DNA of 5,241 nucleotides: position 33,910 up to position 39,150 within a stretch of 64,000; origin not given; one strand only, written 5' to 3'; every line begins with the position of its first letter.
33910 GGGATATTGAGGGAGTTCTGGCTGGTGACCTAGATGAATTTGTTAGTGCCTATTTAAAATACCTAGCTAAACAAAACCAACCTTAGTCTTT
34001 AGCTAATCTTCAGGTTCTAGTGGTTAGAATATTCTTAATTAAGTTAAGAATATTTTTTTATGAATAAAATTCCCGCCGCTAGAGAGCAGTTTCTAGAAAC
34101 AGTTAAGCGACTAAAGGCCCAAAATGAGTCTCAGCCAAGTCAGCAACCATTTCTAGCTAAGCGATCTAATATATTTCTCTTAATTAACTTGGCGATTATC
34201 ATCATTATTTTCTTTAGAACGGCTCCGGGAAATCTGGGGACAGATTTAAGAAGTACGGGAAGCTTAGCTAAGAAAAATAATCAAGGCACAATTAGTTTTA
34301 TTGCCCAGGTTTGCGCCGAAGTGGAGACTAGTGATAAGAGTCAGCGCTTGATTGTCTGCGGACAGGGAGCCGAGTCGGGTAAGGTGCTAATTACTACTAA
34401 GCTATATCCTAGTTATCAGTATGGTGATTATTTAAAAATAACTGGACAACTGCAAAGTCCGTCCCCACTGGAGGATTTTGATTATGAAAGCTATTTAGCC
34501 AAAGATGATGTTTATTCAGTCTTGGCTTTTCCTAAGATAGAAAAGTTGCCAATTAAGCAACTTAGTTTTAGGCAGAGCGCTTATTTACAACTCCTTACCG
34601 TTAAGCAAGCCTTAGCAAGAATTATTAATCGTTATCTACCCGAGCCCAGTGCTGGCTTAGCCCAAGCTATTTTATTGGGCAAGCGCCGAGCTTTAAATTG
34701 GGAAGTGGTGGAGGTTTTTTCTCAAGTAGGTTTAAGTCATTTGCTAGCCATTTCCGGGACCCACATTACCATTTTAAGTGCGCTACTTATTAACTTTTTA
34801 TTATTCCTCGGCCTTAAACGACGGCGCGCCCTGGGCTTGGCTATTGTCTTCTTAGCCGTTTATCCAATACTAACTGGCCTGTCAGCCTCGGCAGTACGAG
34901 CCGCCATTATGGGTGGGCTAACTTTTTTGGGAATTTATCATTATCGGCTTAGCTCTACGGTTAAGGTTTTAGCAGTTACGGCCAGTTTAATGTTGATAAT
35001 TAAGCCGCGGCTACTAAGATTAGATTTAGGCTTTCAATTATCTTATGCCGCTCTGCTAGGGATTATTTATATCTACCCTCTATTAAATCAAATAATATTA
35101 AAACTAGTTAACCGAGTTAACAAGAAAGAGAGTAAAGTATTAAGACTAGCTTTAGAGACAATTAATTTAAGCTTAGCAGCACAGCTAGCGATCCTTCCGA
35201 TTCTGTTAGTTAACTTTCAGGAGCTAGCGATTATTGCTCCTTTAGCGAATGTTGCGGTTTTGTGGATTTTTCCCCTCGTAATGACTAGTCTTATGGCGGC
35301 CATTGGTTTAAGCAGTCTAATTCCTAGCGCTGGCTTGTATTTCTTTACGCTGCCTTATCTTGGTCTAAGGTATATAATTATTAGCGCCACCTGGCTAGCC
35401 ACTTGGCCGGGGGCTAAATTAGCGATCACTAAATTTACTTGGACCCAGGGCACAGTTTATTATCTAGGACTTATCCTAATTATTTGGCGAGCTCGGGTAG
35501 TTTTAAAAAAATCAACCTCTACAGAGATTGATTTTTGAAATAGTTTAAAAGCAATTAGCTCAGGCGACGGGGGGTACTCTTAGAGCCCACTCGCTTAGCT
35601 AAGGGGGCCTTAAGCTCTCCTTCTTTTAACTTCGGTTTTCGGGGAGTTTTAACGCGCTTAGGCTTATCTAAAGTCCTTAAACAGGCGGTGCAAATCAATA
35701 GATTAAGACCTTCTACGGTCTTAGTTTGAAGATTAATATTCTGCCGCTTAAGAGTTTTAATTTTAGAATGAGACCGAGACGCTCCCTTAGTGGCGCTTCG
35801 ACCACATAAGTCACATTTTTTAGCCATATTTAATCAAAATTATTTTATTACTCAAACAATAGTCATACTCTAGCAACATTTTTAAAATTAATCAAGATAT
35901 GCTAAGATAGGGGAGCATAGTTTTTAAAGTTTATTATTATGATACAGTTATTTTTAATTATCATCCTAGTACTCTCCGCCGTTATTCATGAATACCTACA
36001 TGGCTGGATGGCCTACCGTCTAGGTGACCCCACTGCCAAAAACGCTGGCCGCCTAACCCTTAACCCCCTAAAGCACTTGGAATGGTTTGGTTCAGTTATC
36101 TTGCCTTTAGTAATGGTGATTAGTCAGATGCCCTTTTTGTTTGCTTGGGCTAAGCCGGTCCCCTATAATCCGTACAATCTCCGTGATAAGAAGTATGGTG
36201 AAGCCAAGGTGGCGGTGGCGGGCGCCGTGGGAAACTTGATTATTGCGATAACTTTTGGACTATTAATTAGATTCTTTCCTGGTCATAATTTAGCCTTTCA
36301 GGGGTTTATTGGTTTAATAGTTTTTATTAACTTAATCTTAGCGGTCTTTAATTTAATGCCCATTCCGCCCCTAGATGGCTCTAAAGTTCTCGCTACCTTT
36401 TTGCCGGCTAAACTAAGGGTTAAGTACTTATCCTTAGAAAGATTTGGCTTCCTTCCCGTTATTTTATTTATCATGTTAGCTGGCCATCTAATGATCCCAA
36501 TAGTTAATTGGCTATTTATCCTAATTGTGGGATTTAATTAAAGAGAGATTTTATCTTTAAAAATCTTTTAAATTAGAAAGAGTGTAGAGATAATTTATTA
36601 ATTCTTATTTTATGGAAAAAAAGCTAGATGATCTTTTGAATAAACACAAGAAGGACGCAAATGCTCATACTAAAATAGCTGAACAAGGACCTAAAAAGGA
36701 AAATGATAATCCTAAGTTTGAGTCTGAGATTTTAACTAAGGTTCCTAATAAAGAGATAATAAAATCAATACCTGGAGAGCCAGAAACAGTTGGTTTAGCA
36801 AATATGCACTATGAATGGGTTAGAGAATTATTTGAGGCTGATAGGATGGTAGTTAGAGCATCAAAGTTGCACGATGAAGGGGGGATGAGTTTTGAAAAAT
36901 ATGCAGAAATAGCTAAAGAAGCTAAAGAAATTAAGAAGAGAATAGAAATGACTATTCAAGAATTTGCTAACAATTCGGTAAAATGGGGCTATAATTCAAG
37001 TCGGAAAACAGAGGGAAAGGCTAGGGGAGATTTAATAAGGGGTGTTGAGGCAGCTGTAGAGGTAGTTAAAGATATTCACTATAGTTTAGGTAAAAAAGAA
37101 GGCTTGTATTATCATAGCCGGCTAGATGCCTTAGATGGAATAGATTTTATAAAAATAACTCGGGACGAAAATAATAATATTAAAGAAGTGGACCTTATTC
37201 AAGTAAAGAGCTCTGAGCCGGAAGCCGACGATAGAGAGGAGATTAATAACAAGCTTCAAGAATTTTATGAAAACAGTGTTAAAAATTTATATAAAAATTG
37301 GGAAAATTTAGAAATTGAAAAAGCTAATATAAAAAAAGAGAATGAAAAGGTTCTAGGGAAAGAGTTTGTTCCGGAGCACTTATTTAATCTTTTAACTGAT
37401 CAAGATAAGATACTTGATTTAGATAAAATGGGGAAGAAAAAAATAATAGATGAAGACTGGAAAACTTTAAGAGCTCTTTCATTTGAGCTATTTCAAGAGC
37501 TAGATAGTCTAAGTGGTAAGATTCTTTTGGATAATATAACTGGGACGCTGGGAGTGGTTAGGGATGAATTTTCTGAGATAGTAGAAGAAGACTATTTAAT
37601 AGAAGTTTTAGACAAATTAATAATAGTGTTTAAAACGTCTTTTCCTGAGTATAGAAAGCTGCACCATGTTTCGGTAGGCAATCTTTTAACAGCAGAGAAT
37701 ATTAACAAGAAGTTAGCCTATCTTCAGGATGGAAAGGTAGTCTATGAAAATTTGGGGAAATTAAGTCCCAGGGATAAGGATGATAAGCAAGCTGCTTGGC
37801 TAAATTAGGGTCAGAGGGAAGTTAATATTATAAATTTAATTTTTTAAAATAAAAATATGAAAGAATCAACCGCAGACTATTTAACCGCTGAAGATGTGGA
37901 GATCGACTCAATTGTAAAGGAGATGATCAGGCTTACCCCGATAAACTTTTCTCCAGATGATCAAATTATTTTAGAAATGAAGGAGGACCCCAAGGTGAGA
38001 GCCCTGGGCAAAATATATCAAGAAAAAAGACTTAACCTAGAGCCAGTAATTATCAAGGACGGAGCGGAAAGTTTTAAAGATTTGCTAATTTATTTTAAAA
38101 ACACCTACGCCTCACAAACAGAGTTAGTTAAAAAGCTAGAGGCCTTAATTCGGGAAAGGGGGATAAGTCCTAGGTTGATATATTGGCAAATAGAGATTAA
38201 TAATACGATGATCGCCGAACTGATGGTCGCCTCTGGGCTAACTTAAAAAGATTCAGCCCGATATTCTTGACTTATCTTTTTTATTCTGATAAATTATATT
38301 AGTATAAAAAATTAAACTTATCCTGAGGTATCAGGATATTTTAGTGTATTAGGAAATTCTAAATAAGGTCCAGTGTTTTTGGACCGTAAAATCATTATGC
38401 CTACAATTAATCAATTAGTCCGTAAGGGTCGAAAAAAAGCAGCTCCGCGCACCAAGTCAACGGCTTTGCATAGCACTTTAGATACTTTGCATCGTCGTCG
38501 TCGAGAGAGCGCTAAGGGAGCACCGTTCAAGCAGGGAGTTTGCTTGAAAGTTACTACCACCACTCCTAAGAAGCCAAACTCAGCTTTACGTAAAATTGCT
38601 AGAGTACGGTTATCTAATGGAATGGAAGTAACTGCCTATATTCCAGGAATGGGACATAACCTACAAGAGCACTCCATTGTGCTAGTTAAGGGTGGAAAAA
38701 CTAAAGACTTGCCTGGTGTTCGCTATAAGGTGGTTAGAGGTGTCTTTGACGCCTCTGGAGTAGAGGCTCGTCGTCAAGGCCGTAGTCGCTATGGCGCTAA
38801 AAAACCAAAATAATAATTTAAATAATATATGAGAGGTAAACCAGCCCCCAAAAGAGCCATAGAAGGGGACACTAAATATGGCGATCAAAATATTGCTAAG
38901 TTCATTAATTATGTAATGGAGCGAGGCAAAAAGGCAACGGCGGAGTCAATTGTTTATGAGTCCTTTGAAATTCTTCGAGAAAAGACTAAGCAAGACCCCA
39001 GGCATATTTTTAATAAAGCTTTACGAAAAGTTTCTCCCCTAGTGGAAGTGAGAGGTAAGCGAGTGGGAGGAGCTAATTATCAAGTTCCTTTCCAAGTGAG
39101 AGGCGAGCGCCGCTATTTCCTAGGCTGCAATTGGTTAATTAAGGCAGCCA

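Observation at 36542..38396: AT-rich two-gene insertion (398-aa PD-(D/E)xK-like protein plus 129-aa partner) wedged between an M50 protease gene and the rpsL promoter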

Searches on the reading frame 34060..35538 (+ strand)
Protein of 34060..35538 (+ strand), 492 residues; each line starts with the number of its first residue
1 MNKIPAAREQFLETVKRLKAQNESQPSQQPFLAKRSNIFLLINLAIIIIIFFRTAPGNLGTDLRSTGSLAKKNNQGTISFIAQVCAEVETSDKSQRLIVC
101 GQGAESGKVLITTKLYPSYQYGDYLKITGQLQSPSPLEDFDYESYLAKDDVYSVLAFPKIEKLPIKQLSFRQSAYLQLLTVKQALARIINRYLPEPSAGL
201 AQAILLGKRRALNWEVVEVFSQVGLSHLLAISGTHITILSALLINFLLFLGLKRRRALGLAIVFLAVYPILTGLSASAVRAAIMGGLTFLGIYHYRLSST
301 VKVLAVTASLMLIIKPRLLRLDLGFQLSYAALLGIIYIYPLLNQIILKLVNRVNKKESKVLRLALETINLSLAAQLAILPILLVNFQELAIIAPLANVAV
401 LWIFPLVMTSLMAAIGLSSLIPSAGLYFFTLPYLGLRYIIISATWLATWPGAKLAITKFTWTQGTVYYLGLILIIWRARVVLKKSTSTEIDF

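Call 4: search_protein_families(library=pfam, proteins=[window:34060-35538:+], max_evalue=1)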
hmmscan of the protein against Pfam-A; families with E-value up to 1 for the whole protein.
window:34060-35538:+ (492 aa): 3 families
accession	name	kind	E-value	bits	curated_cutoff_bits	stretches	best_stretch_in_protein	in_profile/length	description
PF03772.21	Competence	-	6e-50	170.5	23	1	204-477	1-266/270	Competence protein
PF13567.11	DUF4131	-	9.6e-10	38.8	31.6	1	35-162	28-164/165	Domain of unknown function (DUF4131)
PF11947.13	DUF3464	-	0.072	13.3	25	1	423-460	98-135/149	Photosynthesis affected mutant 68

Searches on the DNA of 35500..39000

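Call 77: search_rna_families(source=window, start=35500, end=39000, threshold=evalue, max_evalue=1)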
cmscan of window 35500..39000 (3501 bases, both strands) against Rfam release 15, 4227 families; matches with E-value up to 1: 1.
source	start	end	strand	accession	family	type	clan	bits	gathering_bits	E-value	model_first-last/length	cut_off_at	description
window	38233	38379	+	RF03098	RAGATH-22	Gene; sRNA;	-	20.9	120.3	0.66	1-166/166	no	RAGATH-22 RNA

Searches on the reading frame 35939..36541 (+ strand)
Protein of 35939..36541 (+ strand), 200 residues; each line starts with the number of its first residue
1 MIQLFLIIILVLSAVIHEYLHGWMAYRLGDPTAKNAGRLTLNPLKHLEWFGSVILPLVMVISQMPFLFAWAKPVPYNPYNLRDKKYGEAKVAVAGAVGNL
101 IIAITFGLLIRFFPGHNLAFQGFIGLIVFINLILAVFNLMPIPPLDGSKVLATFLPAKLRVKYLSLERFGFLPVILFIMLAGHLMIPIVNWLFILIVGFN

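Call 4: search_protein_families(library=pfam, proteins=[window:35939-36541:+], max_evalue=1)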
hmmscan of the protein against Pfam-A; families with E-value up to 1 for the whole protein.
window:35939-36541:+ (200 aa): 2 families
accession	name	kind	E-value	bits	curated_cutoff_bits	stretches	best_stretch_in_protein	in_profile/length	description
PF02163.28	Peptidase_M50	-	9.6e-11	41.9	27.2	2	119-159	158-198/221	Peptidase family M50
PF11255.13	DUF3054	-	0.0063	17.3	25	1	57-134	26-102/110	Protein of unknown function (DUF3054)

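Call 13: find_related_loci(query=window:35939-36541:+, collection=genome_contigs, flank=8000)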
Query window:35939-36541:+ (200 aa) in genome_contigs; peptide patterns used: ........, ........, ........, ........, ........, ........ (x = any residue, [..] = any of these).
260 stretches matched a pattern; 180 encode a relative of the query (tblastn E <= 1e-3); the best 80 are kept; 80 distinct loci.
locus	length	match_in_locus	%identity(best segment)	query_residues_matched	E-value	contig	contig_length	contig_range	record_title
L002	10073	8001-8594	75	1-198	3e-94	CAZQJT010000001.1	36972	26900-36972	MAG TPA_asm: uncultured Gammaproteobacteria bacterium isolate binchicken_co39_618 genome assembly, contig: NODE_2686_len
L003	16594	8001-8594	73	1-198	3e-92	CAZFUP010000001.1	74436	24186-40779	MAG TPA_asm: uncultured Gammaproteobacteria bacterium isolate SRP239243_co1_442 genome assembly, contig: NODE_338_length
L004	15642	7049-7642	73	1-198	4e-92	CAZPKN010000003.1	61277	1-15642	MAG TPA_asm: uncultured Gammaproteobacteria bacterium isolate binchicken_co212_18 genome assembly, contig: NODE_841_leng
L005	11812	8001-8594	72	1-198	3e-92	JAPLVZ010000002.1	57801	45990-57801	MAG: Candidatus Falkowbacteria bacterium isolate LacPavin_0419_WC90_MAG_43_11 LacPavin_0419_WC90_scaffold_7644, whole ge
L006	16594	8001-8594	71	1-198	1e-91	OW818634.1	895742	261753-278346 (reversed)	metagenome genome assembly, chromosome: 1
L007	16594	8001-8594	69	1-198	7e-91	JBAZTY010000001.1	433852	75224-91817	MAG: Patescibacteria group bacterium isolate SO_2017_GW1_214 NODE_147_length_433852_cov_2.564240_OW334_2017, whole genom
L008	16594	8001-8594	69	1-198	2e-90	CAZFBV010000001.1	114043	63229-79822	MAG TPA_asm: uncultured Gammaproteobacteria bacterium isolate SRP170004_co1_568 genome assembly, contig: NODE_174_length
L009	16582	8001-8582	73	5-198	4e-90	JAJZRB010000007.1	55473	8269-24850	MAG: bacterium isolate SKS1.bin72 NODE_920_length_55473_cov_4.801720, whole genome shotgun sequence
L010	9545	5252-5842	69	2-198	7e-89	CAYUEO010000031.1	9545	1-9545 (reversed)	MAG TPA_asm: uncultured Gammaproteobacteria bacterium isolate SRP118108_co5_465 genome assembly, contig: NODE_8203_lengt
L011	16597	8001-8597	68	1-199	3e-88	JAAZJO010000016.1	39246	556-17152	MAG: Candidatus Falkowbacteria bacterium isolate AS21ysBPME_294 245562_AS21, whole genome shotgun sequence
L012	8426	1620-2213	70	1-198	7e-88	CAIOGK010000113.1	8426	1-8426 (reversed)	Candidatus Falkowbacteria bacterium isolate Loclat_bin-04004 genome assembly, contig: bin-04004:113/137, whole genome sh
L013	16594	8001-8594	68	1-198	2e-87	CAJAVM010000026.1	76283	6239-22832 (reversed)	uncultured bacterium isolate Loc080925-6m_bin-0519 genome assembly, contig: bin-0519:26/27, whole genome shotgun sequenc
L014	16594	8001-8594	68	1-198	2e-87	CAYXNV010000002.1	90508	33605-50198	MAG TPA_asm: uncultured Gammaproteobacteria bacterium isolate SRP167671_co1_111 genome assembly, contig: NODE_228_length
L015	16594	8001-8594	66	1-198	2e-86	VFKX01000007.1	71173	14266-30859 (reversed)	MAG: Candidatus Falkowbacteria bacterium isolate Bin_61_32 c_000000093540, whole genome shotgun sequence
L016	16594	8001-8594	68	1-198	4e-84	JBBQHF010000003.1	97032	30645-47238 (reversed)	MAG: Patescibacteria group bacterium isolate Co_metawrap_919 Cmw_919_k141_4660098_length_97032_cov_14.8335, whole genome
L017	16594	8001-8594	67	1-198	9e-84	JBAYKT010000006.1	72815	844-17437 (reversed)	MAG: Patescibacteria group bacterium isolate SO_2016_GW1_86 scaffold00807_OW334_2016, whole genome shotgun sequence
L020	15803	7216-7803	56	2-197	2e-66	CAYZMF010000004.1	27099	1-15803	MAG TPA_asm: uncultured Gammaproteobacteria bacterium isolate binchicken_co157_726 genome assembly, contig: NODE_3764_le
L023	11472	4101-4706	52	4-198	6e-59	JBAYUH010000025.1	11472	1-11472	MAG: Candidatus Magasanikiibacteriota bacterium isolate SO_2016_LW3_30 scaffold08236_LW162_2016, whole genome shotgun se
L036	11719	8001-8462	60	7-156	1e-53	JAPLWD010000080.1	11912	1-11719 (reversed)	MAG: Candidatus Gribaldobacteria bacterium isolate LacPavin_0419_WC90_MAG_37_6 LacPavin_0419_WC90_scaffold_621361, whole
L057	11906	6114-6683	47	13-197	5e-48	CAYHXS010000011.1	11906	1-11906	MAG TPA_asm: uncultured Candidatus Saccharibacteria bacterium isolate ERP119705_co17_1020 genome assembly, contig: NODE_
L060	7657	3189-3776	45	1-198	3e-47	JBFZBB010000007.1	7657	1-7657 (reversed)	MAG: bacterium isolate PPR_0482 PPR_0482.fa_k121_331198, whole genome shotgun sequence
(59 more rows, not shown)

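Call 48: search_protein_families(library=pfam, proteins=[L020:7806-9209:+, L020:9245-9520:+, L020:9498-10109:+, L020:10220-10837:+, L020:10830-11606:+, L012:2314-3525:-, L012:3722-4612:-, L060:3848-4594:+, L060:4900-5841:+, L057:6745-8016:+], max_evalue=0.001)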
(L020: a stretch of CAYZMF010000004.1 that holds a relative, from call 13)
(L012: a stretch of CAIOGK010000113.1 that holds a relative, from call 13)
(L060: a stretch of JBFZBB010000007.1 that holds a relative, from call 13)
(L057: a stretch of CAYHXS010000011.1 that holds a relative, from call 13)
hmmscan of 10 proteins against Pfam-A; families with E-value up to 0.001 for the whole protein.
L020:7806-9209:+ (467 aa): 0 families

L020:9245-9520:+ (91 aa): 0 families

L020:9498-10109:+ (203 aa): 1 family
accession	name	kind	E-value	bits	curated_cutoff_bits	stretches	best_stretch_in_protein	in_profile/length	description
PF08843.17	AbiEii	-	1.4e-12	48.5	22.5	1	20-178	11-210/238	Nucleotidyl transferase AbiEii toxin, Type IV TA system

L020:10220-10837:+ (205 aa): 0 families

L020:10830-11606:+ (258 aa): 1 family
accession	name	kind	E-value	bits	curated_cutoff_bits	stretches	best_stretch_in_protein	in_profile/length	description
PF08843.17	AbiEii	-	2.3e-16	60.9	22.5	1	32-195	3-172/238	Nucleotidyl transferase AbiEii toxin, Type IV TA system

L012:2314-3525:- (403 aa): 0 families

L012:3722-4612:- (296 aa): 0 families

L060:3848-4594:+ (248 aa): 1 family
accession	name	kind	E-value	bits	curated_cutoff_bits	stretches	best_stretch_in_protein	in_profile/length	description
PF00303.24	Thymidylat_synt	-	2.4e-05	24.1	24.3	1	61-242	86-232/266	Thymidylate synthase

L060:4900-5841:+ (313 aa): 3 families
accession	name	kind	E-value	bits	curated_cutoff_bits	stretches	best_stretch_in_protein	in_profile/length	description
PF13385.13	Laminin_G_3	-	1.5e-13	51.6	27.6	1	113-278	2-151/151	Concanavalin A-like lectin/glucanases superfamily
PF07963.17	N_methyl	-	1.7e-05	24.6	21.2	1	8-28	6-26/27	Prokaryotic N-terminal methylation motif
PF02210.31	Laminin_G_2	-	4.2e-05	24.5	22.9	1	173-265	32-121/126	Laminin G domain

L057:6745-8016:+ (423 aa): 4 families
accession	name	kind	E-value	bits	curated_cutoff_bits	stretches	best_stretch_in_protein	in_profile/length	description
PF03572.23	Peptidase_S41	-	3.3e-34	118.3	24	1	230-397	2-165/165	Peptidase family S41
PF17820.7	PDZ_6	-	1.2e-10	41.4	27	1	140-202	1-54/54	PDZ domain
PF13180.12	PDZ_2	-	2.3e-08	34.7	27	1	127-210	2-77/80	PDZ domain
PF00595.29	PDZ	-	9.4e-07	29.6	23.2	1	120-200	10-80/81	PDZ domain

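Call 91: search_protein_families(library=pfam, proteins=[L016:9780-13706:-, L016:8687-9613:-, L023:4906-5430:+, L023:5481-5738:-, L036:8711-9055:+, L036:9208-9564:+, L013:8697-9980:-, L020:10220-10837:+, L020:9245-9520:+], max_evalue=0.01)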
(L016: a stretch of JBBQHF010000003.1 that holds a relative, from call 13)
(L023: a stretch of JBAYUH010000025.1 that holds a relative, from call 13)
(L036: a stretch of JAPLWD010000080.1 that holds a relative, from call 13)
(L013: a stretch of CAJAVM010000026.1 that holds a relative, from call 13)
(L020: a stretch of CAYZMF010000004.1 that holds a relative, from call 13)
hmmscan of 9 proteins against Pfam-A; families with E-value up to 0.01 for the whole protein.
L016:9780-13706:- (1308 aa): 5 families
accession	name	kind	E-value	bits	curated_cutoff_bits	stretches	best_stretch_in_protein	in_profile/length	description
PF13507.12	GATase_5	-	2.2e-95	319.1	27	1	1040-1304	1-260/260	CobB/CobQ-like glutamine amidotransferase domain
PF22689.1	FGAR-AT_PurM_N-like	-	7e-47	159.6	27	1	650-815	1-160/160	FGAR-AT PurM_N-like domain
PF02769.27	AIRS_C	-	1.4e-38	132.9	23.1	2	434-590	1-154/156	AIR synthase related protein, C-terminal domain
PF18076.6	FGAR-AT_N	-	3.3e-13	50.1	26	1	44-148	2-106/115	Formylglycinamide ribonucleotide amidotransferase N-terminal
PF18072.6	FGAR-AT_linker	-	3.7e-06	27.8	26.6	1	183-222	11-49/50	Formylglycinamide ribonucleotide amidotransferase linker domain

L016:8687-9613:- (308 aa): 0 families

L023:4906-5430:+ (174 aa): 1 family
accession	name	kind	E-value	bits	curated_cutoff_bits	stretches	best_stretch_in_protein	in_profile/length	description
PF05478.16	Prominin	-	0.00067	18.3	34.3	1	44-120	523-598/799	Prominin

L023:5481-5738:- (85 aa): 1 family
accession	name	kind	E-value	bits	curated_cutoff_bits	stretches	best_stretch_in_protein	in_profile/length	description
PF09932.14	DUF2164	-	1e-19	70.8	27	1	11-78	3-70/74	Uncharacterized conserved protein (DUF2164)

L036:8711-9055:+ (114 aa): 0 families

L036:9208-9564:+ (118 aa): 0 families

L013:8697-9980:- (427 aa): 1 family
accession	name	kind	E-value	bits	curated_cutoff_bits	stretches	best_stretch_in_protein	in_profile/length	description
PF16038.10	TMIE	-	0.0057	16.9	27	0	226-303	3-72/85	TMIE protein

L020:10220-10837:+ (205 aa): 1 family
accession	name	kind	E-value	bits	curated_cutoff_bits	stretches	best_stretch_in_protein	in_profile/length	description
PF14425.11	Imm3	-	0.0034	17.8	25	0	128-204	35-110/119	Immunity protein Imm3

L020:9245-9520:+ (91 aa): 1 family
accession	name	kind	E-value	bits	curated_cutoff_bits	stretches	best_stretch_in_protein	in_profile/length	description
PF21956.1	DUF6922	-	0.004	17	27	0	26-54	19-47/52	Family of unknown function (DUF6922)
